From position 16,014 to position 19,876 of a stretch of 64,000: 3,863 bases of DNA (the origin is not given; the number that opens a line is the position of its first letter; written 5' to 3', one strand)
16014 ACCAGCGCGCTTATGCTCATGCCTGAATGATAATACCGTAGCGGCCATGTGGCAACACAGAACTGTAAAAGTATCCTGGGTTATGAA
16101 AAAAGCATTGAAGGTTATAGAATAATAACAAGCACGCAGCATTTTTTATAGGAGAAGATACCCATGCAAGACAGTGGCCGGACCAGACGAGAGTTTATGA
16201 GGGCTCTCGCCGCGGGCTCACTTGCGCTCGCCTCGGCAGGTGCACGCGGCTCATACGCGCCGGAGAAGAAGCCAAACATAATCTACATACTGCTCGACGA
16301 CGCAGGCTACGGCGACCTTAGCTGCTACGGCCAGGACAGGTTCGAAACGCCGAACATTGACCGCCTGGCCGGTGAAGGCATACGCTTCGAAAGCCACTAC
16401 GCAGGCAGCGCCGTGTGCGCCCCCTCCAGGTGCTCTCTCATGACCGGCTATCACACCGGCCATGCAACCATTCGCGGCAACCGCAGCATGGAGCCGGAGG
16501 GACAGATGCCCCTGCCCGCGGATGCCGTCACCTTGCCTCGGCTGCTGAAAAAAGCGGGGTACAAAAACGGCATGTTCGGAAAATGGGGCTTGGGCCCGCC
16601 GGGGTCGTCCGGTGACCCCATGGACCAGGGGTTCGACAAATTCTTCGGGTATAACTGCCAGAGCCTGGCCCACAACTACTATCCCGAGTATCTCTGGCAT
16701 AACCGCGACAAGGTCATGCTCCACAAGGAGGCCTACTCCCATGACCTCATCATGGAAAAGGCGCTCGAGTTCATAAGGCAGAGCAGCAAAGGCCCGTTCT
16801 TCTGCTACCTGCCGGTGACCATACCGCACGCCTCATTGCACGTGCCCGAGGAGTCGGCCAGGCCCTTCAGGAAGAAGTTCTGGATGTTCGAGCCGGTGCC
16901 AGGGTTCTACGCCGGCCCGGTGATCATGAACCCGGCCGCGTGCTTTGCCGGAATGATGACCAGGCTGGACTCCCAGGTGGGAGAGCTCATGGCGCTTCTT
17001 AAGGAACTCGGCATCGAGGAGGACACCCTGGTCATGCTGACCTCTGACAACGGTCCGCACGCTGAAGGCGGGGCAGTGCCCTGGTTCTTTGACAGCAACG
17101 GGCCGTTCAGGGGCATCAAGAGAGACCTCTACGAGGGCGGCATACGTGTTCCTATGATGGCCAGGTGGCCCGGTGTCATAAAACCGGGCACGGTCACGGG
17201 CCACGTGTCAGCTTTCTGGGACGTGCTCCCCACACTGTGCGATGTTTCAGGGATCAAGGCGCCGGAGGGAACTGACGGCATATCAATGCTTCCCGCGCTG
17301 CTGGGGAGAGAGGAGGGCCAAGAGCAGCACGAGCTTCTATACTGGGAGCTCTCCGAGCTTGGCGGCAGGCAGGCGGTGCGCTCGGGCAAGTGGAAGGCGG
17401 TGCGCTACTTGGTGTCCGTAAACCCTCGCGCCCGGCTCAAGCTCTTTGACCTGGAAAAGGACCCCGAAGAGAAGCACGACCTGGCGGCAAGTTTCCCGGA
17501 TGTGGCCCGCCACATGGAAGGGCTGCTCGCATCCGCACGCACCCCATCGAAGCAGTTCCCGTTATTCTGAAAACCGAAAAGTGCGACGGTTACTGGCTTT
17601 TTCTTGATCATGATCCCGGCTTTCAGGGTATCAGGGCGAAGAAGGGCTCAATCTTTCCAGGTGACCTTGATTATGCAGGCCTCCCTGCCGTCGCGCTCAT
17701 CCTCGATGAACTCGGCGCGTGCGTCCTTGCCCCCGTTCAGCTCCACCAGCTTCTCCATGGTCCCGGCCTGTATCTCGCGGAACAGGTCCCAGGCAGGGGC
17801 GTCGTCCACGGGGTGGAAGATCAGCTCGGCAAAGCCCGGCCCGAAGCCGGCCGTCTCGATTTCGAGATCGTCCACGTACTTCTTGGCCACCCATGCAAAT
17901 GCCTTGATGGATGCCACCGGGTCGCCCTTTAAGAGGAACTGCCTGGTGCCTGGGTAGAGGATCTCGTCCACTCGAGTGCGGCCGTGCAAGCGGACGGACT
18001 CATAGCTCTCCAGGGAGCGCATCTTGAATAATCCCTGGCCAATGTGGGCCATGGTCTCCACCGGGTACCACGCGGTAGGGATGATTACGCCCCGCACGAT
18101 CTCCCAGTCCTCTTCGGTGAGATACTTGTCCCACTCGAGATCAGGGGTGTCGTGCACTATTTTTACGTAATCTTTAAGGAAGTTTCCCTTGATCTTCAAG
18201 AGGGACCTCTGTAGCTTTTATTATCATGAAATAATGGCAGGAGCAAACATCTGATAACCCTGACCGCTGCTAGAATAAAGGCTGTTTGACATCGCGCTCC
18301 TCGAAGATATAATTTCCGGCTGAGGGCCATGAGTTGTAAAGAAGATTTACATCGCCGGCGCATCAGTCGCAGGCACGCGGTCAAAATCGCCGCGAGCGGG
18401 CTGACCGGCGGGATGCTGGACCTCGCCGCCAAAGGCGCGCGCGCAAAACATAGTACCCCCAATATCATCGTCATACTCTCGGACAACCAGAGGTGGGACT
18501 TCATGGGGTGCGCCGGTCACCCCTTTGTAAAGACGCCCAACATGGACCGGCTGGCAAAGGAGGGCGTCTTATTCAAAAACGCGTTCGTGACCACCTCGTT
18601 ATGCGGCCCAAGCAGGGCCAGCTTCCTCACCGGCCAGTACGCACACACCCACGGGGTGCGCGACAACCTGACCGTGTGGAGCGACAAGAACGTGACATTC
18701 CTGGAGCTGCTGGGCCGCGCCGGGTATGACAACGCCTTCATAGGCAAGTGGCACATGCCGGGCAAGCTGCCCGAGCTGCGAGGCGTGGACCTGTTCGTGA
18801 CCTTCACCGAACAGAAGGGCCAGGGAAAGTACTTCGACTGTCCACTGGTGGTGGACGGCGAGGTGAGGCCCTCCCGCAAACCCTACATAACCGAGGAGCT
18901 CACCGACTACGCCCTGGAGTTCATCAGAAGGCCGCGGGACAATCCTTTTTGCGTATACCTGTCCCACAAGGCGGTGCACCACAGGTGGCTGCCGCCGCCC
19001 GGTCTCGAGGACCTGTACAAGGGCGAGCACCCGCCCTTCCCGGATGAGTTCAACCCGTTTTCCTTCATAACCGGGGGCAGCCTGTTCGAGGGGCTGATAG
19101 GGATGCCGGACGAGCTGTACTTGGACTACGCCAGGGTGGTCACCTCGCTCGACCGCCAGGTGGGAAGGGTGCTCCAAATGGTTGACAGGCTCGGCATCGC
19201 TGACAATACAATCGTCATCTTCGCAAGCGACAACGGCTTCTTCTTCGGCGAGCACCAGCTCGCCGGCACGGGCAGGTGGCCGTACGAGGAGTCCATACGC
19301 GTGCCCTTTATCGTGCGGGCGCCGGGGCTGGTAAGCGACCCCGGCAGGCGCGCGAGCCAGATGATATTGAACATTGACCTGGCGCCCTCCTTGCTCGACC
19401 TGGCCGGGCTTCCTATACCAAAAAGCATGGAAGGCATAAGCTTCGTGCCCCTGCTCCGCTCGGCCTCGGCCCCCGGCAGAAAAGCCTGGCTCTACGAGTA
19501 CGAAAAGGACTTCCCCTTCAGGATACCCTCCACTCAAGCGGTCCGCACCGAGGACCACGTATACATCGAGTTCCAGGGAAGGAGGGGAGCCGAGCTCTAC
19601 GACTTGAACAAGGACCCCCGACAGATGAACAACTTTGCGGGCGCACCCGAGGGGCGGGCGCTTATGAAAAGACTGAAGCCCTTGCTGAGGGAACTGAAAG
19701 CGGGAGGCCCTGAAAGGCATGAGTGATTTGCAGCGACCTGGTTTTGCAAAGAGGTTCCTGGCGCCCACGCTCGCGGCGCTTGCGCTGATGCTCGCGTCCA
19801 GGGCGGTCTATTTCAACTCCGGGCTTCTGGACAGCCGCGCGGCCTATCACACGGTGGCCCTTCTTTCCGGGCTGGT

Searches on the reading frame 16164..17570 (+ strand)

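Call 67: search_protein_families(library=pfam, proteins=[window:16164-17570:+], max_evalue=0.00001)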
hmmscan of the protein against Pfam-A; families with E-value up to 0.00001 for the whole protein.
window:16164-17570:+ (468 aa): 3 families
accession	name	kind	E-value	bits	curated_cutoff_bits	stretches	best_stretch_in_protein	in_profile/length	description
PF00884.28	Sulfatase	-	2.7e-60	204.6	25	1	37-364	1-301/301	Sulfatase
PF16347.10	SGSH_C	-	1.7e-16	61.2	29.3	1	319-442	8-133/154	N-sulphoglucosamine sulphohydrolase, C-terminal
PF01663.27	Phosphodiest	-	5.7e-09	36.5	23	1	59-297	18-220/342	Type I phosphodiesterase / nucleotide pyrophosphatase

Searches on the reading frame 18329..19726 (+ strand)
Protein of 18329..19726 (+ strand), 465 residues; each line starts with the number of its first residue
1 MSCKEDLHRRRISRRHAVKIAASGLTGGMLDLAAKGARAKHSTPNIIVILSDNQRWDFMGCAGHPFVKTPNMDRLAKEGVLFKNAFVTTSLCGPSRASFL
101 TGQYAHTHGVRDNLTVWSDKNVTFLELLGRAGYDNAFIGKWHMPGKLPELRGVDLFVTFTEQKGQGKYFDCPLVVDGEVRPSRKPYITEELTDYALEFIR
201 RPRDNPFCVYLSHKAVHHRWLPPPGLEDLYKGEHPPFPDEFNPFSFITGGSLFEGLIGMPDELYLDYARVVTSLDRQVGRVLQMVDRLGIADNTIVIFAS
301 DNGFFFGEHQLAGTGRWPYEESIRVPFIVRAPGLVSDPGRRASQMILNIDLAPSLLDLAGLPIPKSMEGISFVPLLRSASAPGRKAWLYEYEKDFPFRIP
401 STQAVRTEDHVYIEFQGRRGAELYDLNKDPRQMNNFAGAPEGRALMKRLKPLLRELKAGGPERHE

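Call 67: search_protein_families(library=pfam, proteins=[window:18329-19726:+], max_evalue=0.00001)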
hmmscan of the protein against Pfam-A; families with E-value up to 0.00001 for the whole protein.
window:18329-19726:+ (465 aa): 3 families
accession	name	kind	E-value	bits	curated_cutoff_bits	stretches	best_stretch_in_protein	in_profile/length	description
PF00884.28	Sulfatase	-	1.3e-52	179.4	25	1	44-360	1-300/301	Sulfatase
PF16347.10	SGSH_C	-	3.2e-30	105.8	29.3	1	307-457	1-152/154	N-sulphoglucosamine sulphohydrolase, C-terminal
PF01663.27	Phosphodiest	-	7.1e-10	39.4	23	1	47-114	2-66/342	Type I phosphodiesterase / nucleotide pyrophosphatase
